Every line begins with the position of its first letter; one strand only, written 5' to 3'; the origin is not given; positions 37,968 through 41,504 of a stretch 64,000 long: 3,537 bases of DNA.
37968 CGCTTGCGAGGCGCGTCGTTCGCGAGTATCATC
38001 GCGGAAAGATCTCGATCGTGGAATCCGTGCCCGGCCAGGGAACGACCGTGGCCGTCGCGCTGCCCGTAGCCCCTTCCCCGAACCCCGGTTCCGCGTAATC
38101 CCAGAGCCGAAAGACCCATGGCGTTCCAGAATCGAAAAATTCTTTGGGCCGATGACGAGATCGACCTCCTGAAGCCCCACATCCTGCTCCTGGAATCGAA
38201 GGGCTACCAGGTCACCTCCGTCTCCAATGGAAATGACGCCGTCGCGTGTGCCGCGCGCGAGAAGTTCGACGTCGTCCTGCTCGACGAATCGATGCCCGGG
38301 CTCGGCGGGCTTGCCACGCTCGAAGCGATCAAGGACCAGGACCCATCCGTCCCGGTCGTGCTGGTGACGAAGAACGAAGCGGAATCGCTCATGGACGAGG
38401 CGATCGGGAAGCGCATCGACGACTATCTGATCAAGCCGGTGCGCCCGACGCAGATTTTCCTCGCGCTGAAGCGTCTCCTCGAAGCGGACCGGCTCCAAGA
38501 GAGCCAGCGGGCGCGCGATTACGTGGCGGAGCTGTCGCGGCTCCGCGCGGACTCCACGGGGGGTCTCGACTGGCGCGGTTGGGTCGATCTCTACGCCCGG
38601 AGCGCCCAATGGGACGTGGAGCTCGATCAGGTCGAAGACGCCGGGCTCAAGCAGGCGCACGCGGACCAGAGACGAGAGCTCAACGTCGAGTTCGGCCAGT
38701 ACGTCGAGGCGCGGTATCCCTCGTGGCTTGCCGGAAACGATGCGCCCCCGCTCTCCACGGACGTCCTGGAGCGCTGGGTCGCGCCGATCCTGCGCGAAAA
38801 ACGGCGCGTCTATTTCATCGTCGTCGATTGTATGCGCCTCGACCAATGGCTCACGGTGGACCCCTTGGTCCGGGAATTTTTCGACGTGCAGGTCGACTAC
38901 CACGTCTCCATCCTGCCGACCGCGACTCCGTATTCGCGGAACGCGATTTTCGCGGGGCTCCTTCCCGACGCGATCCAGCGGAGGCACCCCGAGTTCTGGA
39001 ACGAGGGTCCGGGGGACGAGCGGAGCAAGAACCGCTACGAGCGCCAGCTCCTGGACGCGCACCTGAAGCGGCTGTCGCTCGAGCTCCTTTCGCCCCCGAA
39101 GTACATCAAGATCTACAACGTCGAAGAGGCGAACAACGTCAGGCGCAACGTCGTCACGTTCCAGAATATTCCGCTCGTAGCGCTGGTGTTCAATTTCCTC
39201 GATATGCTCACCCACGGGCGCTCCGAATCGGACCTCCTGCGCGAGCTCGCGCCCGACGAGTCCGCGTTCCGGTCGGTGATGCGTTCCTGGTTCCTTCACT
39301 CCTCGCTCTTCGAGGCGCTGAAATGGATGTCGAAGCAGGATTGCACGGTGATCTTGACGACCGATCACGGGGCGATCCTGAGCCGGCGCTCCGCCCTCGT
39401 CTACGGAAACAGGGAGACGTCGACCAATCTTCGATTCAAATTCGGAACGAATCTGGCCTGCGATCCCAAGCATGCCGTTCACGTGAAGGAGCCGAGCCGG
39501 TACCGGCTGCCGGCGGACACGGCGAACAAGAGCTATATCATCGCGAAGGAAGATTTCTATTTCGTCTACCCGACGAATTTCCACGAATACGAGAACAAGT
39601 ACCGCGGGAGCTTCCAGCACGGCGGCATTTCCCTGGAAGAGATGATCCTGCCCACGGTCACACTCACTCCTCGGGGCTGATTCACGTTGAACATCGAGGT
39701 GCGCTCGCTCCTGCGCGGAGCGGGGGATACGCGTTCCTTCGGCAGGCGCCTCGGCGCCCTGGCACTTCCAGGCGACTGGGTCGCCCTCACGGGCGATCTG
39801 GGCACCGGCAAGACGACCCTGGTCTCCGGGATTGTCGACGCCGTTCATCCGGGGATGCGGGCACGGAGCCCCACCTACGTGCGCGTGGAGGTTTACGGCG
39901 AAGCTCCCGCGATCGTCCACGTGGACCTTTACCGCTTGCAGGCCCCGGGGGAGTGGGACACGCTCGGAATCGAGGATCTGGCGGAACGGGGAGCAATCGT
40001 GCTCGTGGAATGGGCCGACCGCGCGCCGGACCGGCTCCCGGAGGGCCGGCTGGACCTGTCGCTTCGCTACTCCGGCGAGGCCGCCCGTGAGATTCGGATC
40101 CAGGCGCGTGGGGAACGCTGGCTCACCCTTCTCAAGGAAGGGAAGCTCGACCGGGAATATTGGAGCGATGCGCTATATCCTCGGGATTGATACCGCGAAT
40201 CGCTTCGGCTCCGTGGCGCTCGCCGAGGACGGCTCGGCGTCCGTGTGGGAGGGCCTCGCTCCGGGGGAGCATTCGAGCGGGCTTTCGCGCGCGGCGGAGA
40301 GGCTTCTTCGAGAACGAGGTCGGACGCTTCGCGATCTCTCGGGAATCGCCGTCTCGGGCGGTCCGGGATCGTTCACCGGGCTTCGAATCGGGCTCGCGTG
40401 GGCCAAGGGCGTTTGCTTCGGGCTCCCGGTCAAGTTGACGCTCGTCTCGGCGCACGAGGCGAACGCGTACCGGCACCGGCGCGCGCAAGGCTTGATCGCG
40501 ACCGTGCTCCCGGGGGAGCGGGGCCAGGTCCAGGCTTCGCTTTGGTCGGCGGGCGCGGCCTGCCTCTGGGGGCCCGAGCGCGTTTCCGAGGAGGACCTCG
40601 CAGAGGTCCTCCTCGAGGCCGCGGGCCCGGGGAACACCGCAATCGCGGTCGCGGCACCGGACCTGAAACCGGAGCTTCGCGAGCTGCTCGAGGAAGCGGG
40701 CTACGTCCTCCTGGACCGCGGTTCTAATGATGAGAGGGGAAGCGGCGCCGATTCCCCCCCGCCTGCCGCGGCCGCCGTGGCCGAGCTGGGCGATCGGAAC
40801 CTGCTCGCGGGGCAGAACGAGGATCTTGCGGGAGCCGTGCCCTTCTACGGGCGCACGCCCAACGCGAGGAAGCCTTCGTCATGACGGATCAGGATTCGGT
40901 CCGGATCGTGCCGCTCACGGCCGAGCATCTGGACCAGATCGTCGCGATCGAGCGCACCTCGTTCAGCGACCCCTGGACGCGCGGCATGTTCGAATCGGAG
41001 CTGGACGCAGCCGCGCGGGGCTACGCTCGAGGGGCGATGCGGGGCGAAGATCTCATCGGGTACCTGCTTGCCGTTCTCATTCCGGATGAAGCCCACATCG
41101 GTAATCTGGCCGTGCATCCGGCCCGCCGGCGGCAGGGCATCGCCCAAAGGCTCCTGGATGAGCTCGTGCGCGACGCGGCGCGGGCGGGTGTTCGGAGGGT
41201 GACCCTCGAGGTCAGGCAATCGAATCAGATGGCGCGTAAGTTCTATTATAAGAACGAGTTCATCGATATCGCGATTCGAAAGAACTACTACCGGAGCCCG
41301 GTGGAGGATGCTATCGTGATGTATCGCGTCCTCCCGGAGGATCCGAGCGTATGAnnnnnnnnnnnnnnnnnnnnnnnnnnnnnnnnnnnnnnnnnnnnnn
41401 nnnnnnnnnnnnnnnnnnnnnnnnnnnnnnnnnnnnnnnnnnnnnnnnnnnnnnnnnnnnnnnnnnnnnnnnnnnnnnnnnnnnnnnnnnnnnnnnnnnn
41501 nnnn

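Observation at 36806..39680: PorY/PorX-like two-component pair: histidine kinase followed by receiver-PglZ response regulator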

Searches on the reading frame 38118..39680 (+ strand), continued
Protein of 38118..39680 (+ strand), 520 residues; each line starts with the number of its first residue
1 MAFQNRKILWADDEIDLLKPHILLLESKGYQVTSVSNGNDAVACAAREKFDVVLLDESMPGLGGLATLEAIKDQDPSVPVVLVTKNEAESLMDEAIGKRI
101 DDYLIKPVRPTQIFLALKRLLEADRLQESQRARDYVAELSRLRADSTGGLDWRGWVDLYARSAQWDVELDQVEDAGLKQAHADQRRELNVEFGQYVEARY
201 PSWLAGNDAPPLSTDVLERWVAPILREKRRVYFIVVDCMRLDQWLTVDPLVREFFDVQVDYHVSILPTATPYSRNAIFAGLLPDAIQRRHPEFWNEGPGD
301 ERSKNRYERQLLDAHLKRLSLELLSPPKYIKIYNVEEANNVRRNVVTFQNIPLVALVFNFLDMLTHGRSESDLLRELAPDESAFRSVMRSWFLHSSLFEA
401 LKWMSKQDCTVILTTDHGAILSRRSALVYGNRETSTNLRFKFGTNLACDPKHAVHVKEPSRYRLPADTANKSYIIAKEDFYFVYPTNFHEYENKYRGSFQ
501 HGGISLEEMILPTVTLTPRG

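Call 59: search_protein_families(library=pfam, proteins=[L014:3399-5144:-, L014:5072-5773:-, L014:961-2973:+, L008:4223-5926:-, L040:3666-5876:+, L009:4668-5186:+], max_evalue=0.01)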
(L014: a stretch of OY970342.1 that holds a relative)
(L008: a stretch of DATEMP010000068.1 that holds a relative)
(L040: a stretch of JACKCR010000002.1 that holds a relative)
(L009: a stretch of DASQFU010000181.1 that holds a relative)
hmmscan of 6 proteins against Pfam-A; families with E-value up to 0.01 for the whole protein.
L014:3399-5144:- (581 aa): 4 families
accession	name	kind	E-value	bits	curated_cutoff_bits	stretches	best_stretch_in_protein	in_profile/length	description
PF04389.22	Peptidase_M28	-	9.9e-44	149.8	21.3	1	329-546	1-188/193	Peptidase family M28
PF01546.33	Peptidase_M20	-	6.4e-07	29.9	24.6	1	369-421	32-82/206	Peptidase family M20/M25/M40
PF02225.27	PA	-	0.00013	22.5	23.9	1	162-232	1-57/95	PA domain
PF05343.19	Peptidase_M42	-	0.00028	20.5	23.2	1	363-422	125-184/292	M42 glutamyl aminopeptidase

L014:5072-5773:- (233 aa): 0 families

L014:961-2973:+ (670 aa): 8 families
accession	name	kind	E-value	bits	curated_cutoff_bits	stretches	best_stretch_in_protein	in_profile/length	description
PF05199.19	GMC_oxred_C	-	2.2e-26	93.5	24.6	1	533-658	1-139/139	GMC oxidoreductase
PF01266.30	DAO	-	1.2e-09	38.6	27.9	1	119-332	1-204/353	FAD dependent oxidoreductase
PF07992.20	Pyr_redox_2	-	2.3e-05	24.4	26.1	0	118-152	143-177/291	Pyridine nucleotide-disulphide oxidoreductase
PF00070.33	Pyr_redox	-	0.00033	21.5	22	0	121-152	3-34/82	Pyridine nucleotide-disulphide oxidoreductase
PF00890.30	FAD_binding_2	-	0.0026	17.5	20.4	0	119-342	1-207/414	FAD binding domain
PF05834.18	Lycopene_cycl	-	0.0043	16.6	23.4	1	119-152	1-36/380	Lycopene cyclase protein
PF13738.12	Pyr_redox_3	-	0.0048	16.6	30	0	122-150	2-31/305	Pyridine nucleotide-disulphide oxidoreductase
PF13450.12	NAD_binding_8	-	0.0088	16.7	21.9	0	122-152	1-31/68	NAD(P)-binding Rossmann-like domain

L008:4223-5926:- (567 aa): 2 families
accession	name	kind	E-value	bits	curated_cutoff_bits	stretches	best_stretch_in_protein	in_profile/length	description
PF04389.22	Peptidase_M28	-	1.6e-41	142.6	21.3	1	314-519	1-177/193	Peptidase family M28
PF01546.33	Peptidase_M20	-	6.2e-05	23.4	24.6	1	333-420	2-91/206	Peptidase family M20/M25/M40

L040:3666-5876:+ (736 aa): 7 families
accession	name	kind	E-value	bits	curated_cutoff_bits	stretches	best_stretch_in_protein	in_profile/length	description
PF17201.10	Cache_3-Cache_2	-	1.8e-93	313.6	27.7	1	50-363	7-295/299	Cache 3/Cache 2 fusion domain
PF00015.26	MCPsignal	-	2.9e-41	141.6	34.6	1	546-702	2-172/172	Methyl-accepting chemotaxis protein (MCP) signalling domain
PF17202.10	sCache_3_3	-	8.3e-26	90.9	28.8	1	142-253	6-104/107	Single cache domain 3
PF17200.10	sCache_2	-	1e-22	81.2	25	1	251-364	40-152/155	Single Cache domain 2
PF08269.17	dCache_2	-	1.4e-21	77.4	26.5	1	249-358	191-298/298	Cache domain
PF00672.30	HAMP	-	4.8e-09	36.8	25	1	396-443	5-52/53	HAMP domain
PF02743.24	dCache_1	-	2.3e-05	24.5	45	1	191-303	90-198/240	Cache domain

L009:4668-5186:+ (172 aa): 0 families

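Call 78: search_protein_families(library=padloc, proteins=[window:38118-39680:+], max_evalue=0.001)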
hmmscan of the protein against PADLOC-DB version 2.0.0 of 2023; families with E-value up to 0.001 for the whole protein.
window:38118-39680:+ (520 aa): 8 families
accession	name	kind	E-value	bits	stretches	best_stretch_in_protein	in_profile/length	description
PDLC02558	PglZ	-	3e-17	60.1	1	151-516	322-661/666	PglZ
PDLC02556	PglZ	-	2.4e-13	47.6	1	100-517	247-638/641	PglZ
PDLC02565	PglZ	-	9.8e-10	35.4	1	150-282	403-542/910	PglZ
PDLC00405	SduA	-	9.3e-07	26.6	1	5-98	6-108/323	DUF4263 domain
PDLC02561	PglZ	-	4.2e-06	23.1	1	212-284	445-514/840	PglZ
PDLC04055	PD-T4-6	-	5.5e-05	20.1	1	24-127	384-489/496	-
PDLC02555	PglZ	-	7e-05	19.6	0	222-285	358-425/613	PglZ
PDLC02564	PglZ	-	0.00025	17.6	0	411-515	625-723/855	PglZ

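Call 84: find_homologous_proteins(query=A3, max_evalue=1e-10)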
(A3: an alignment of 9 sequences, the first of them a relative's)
Query A3 (9 sequences) (424 aa, profile of the alignment): 7995 proteins with E <= 1e-10 among 8000 candidates; the best 120 are listed.
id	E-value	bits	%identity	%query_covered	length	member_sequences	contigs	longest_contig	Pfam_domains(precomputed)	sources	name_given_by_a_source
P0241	1.2e-189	649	100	100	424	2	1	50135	PF02518.32,PF00512.32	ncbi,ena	-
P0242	4.2e-188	644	63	97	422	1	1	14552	PF02518.32,PF14501.13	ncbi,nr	ncbi:MAG: HAMP domain-containing sensor histidine kinase [bacterium]|nr:HAMP domain-containing senso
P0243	5.9e-187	640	62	97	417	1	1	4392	PF02518.32,PF14501.13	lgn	-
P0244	4.0e-186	637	62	97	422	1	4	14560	PF02518.32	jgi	-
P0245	1.8e-185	635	61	97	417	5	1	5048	PF02518.32,PF14501.13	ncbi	-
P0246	2.4e-184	631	63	99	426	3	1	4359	PF02518.32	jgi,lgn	-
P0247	2.5e-184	631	64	97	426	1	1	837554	PF02518.32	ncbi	-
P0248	1.9e-182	625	63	100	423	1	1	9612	PF02518.32,PF14501.13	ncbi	-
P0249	6.9e-181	620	67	100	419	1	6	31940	PF02518.32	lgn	-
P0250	1.6e-179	615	68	98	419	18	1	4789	PF02518.32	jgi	-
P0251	3.5e-179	614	69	100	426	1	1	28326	PF02518.32,PF00512.32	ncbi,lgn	-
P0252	3.8e-179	614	67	100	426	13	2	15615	PF02518.32,PF00512.32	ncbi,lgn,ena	-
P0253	2.6e-178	611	62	97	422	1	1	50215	PF02518.32,PF14501.13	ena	-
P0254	2.7e-178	611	66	100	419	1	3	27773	PF02518.32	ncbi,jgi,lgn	-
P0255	9.2e-178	609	65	97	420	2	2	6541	PF02518.32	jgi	jgi:signal transduction histidine kinase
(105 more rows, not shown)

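Call 85: search_protein_representatives(protein=window:38118-39680:+)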
Query: 520 residues. Proteins with E-value up to 0.001 (for the whole library): 236796; up to 1e-10: 14481; up to 1e-30: 374. The best 150 are listed.
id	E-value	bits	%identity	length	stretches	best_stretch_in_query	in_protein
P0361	2.4e-179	613.7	48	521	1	5-518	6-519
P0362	1.3e-176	604.7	52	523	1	7-519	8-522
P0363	5.2e-165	566.4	45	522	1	4-520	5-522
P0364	5.8e-163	559.6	46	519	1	5-519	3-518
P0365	3.7e-158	543.8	47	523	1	6-520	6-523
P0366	2.0e-156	538.1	48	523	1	1-519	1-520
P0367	6.4e-153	526.5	46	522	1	6-519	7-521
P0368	1.4e-141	489.1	43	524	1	5-519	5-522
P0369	7.3e-139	480.1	42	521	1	8-519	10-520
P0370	1.3e-136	472.7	41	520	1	7-519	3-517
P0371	1.5e-136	472.5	42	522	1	6-519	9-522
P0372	1.8e-136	472.2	41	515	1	5-520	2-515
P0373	4.6e-136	470.9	43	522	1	6-519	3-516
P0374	4.9e-135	467.5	43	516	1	7-519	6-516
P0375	1.5e-134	465.9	46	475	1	59-520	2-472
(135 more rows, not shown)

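Call 87: search_protein_families(library=ncbifam, proteins=[L077:7701-8090:+, L085:8079-8459:+, L046:7585-7962:+, L071:7584-7979:+, L067:7626-8069:+, L070:7584-7988:+, L022:7617-8048:+, L018:1691-2098:+, L052:7567-7950:+, L028:7575-7979:+], max_evalue=0.00001)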
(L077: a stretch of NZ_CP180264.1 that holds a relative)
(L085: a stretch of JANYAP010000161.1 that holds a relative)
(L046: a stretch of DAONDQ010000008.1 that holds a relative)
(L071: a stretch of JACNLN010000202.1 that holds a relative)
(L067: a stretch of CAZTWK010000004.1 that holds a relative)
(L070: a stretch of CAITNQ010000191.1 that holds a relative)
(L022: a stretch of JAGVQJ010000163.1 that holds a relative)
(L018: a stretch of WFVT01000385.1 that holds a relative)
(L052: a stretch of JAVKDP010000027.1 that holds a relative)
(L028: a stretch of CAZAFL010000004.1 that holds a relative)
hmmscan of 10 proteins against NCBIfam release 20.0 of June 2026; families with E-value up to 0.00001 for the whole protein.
L077:7701-8090:+ (130 aa): 2 families
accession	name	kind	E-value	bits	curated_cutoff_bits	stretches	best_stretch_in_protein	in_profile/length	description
TIGR00150.1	T6A_YjeE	equivalog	2.6e-36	124.4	60.1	1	4-122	11-128/135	tRNA (adenosine(37)-N6)-threonylcarbamoyltransferase complex ATPase subunit type 1 TsaE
NF007931.0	PRK10646.1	equivalog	3.5e-27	95.3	246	1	10-116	24-129/153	tRNA (adenosine(37)-N6)-threonylcarbamoyltransferase complex ATPase subunit type 1 TsaE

L085:8079-8459:+ (127 aa): 2 families
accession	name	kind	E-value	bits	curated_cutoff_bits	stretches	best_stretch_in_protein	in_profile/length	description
TIGR00150.1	T6A_YjeE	equivalog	1.1e-31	109.5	60.1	1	5-124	11-129/135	tRNA (adenosine(37)-N6)-threonylcarbamoyltransferase complex ATPase subunit type 1 TsaE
NF007931.0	PRK10646.1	equivalog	2.9e-24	85.8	246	1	9-118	21-129/153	tRNA (adenosine(37)-N6)-threonylcarbamoyltransferase complex ATPase subunit type 1 TsaE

L046:7585-7962:+ (126 aa): 2 families
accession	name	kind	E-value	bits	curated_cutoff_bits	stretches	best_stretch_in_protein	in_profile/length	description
TIGR00150.1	T6A_YjeE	equivalog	9.9e-33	112.9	60.1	1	3-125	9-132/135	tRNA (adenosine(37)-N6)-threonylcarbamoyltransferase complex ATPase subunit type 1 TsaE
NF007931.0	PRK10646.1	equivalog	1.1e-21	77.5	246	1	2-124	14-137/153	tRNA (adenosine(37)-N6)-threonylcarbamoyltransferase complex ATPase subunit type 1 TsaE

L071:7584-7979:+ (132 aa): 2 families
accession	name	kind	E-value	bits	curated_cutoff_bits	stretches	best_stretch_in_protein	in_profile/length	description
TIGR00150.1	T6A_YjeE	equivalog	6.2e-31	107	60.1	1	3-119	9-126/135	tRNA (adenosine(37)-N6)-threonylcarbamoyltransferase complex ATPase subunit type 1 TsaE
NF007931.0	PRK10646.1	equivalog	1.4e-16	60.8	246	1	16-122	28-135/153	tRNA (adenosine(37)-N6)-threonylcarbamoyltransferase complex ATPase subunit type 1 TsaE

L067:7626-8069:+ (148 aa): 2 families
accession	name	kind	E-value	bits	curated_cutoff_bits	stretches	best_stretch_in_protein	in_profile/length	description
TIGR00150.1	T6A_YjeE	equivalog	4.2e-23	81.7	60.1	1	2-109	8-112/135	tRNA (adenosine(37)-N6)-threonylcarbamoyltransferase complex ATPase subunit type 1 TsaE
NF007931.0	PRK10646.1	equivalog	9.6e-18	64.6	246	1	2-101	14-110/153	tRNA (adenosine(37)-N6)-threonylcarbamoyltransferase complex ATPase subunit type 1 TsaE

L070:7584-7988:+ (135 aa): 2 families
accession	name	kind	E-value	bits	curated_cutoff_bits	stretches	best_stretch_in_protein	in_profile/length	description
TIGR00150.1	T6A_YjeE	equivalog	2.9e-34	117.8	60.1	1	3-126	9-128/135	tRNA (adenosine(37)-N6)-threonylcarbamoyltransferase complex ATPase subunit type 1 TsaE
NF007931.0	PRK10646.1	equivalog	6.8e-26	91.1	246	1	1-125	13-133/153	tRNA (adenosine(37)-N6)-threonylcarbamoyltransferase complex ATPase subunit type 1 TsaE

L022:7617-8048:+ (144 aa): 2 families
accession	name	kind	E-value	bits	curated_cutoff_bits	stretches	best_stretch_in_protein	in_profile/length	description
TIGR00150.1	T6A_YjeE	equivalog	1.1e-25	90.1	60.1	1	9-129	15-132/135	tRNA (adenosine(37)-N6)-threonylcarbamoyltransferase complex ATPase subunit type 1 TsaE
NF007931.0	PRK10646.1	equivalog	8.1e-17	61.6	246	1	15-134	27-146/153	tRNA (adenosine(37)-N6)-threonylcarbamoyltransferase complex ATPase subunit type 1 TsaE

L018:1691-2098:+ (136 aa): 2 families
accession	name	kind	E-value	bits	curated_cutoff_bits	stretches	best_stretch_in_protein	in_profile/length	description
TIGR00150.1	T6A_YjeE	equivalog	3.7e-34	117.5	60.1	1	3-115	9-121/135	tRNA (adenosine(37)-N6)-threonylcarbamoyltransferase complex ATPase subunit type 1 TsaE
NF007931.0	PRK10646.1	equivalog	7.3e-24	84.5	246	1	6-115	18-127/153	tRNA (adenosine(37)-N6)-threonylcarbamoyltransferase complex ATPase subunit type 1 TsaE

L052:7567-7950:+ (128 aa): 2 families
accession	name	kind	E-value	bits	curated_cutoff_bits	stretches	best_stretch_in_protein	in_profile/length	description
TIGR00150.1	T6A_YjeE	equivalog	1.4e-35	122.1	60.1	1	2-124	8-129/135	tRNA (adenosine(37)-N6)-threonylcarbamoyltransferase complex ATPase subunit type 1 TsaE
NF007931.0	PRK10646.1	equivalog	1.1e-23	83.9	246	1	2-123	14-134/153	tRNA (adenosine(37)-N6)-threonylcarbamoyltransferase complex ATPase subunit type 1 TsaE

L028:7575-7979:+ (135 aa): 2 families
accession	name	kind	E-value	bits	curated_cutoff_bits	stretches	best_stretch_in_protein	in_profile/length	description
TIGR00150.1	T6A_YjeE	equivalog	2.3e-32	111.7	60.1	1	6-126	12-130/135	tRNA (adenosine(37)-N6)-threonylcarbamoyltransferase complex ATPase subunit type 1 TsaE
NF007931.0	PRK10646.1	equivalog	3.7e-27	95.2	246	1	2-121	14-133/153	tRNA (adenosine(37)-N6)-threonylcarbamoyltransferase complex ATPase subunit type 1 TsaE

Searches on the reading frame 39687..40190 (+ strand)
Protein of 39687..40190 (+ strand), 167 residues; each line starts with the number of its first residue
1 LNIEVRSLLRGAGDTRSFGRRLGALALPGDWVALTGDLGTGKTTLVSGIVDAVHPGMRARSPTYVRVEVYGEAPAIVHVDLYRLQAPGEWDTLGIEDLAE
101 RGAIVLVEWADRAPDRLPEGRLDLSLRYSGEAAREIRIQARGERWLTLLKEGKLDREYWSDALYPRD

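Call 3: search_protein_families(library=pfam, proteins=[window:39687-40190:+], max_evalue=0.01)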
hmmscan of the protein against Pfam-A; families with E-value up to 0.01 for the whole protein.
window:39687-40190:+ (167 aa): 1 family
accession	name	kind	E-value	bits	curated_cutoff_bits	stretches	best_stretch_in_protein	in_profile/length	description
PF02367.23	TsaE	-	2.1e-30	105.8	26.6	1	13-135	5-127/128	Threonylcarbamoyl adenosine biosynthesis protein TsaE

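Call 43: search_protein_families(library=ncbifam, proteins=[window:39699-40190:+], max_evalue=0.001)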
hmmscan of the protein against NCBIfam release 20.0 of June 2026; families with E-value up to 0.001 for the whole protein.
window:39699-40190:+ (163 aa): 2 families
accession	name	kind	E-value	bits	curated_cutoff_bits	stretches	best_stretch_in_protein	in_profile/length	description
TIGR00150.1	T6A_YjeE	equivalog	7e-25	87.4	60.1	1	25-136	22-133/135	tRNA (adenosine(37)-N6)-threonylcarbamoyltransferase complex ATPase subunit type 1 TsaE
NF007931.0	PRK10646.1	equivalog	1.9e-21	76.6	246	1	26-140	29-143/153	tRNA (adenosine(37)-N6)-threonylcarbamoyltransferase complex ATPase subunit type 1 TsaE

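Call 78: search_protein_families(library=padloc, proteins=[window:39699-40190:+], max_evalue=0.001)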
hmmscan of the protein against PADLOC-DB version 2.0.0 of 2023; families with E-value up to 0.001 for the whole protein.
window:39699-40190:+ (163 aa): 0 families

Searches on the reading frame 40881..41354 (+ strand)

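Call 3: search_protein_families(library=pfam, proteins=[window:40881-41354:+], max_evalue=0.01)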
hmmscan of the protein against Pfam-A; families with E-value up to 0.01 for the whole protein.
window:40881-41354:+ (157 aa): 9 families
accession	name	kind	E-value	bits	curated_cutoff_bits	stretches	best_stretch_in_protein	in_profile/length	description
PF00583.31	Acetyltransf_1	-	4.5e-20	72.5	20.7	1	18-125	2-114/116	Acetyltransferase (GNAT) family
PF13508.13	Acetyltransf_7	-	1.3e-12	48.3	27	1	54-128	10-83/84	Acetyltransferase (GNAT) domain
PF13673.13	Acetyltransf_10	-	1.1e-11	45.3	23.6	1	46-130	30-110/128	Acetyltransferase (GNAT) domain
PF08445.16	FR47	-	7.5e-07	29.5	22.1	1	65-130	16-80/86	FR47-like protein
PF13527.13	Acetyltransf_9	-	2.4e-06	28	25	1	9-111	2-113/127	Acetyltransferase (GNAT) domain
PF13480.13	Acetyltransf_6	-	7.3e-06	26.6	22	1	25-109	45-134/143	Acetyltransferase (GNAT) domain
PF13302.13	Acetyltransf_3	-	6.5e-05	24.1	25.4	1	8-127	3-137/138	Acetyltransferase (GNAT) domain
PF13880.12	Acetyltransf_13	-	0.00088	19.5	22.8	1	78-97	12-31/69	ESCO1/2 acetyl-transferase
PF14542.12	Acetyltransf_CG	-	0.0062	17.1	30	0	76-105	30-59/80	GCN5-related N-acetyl-transferase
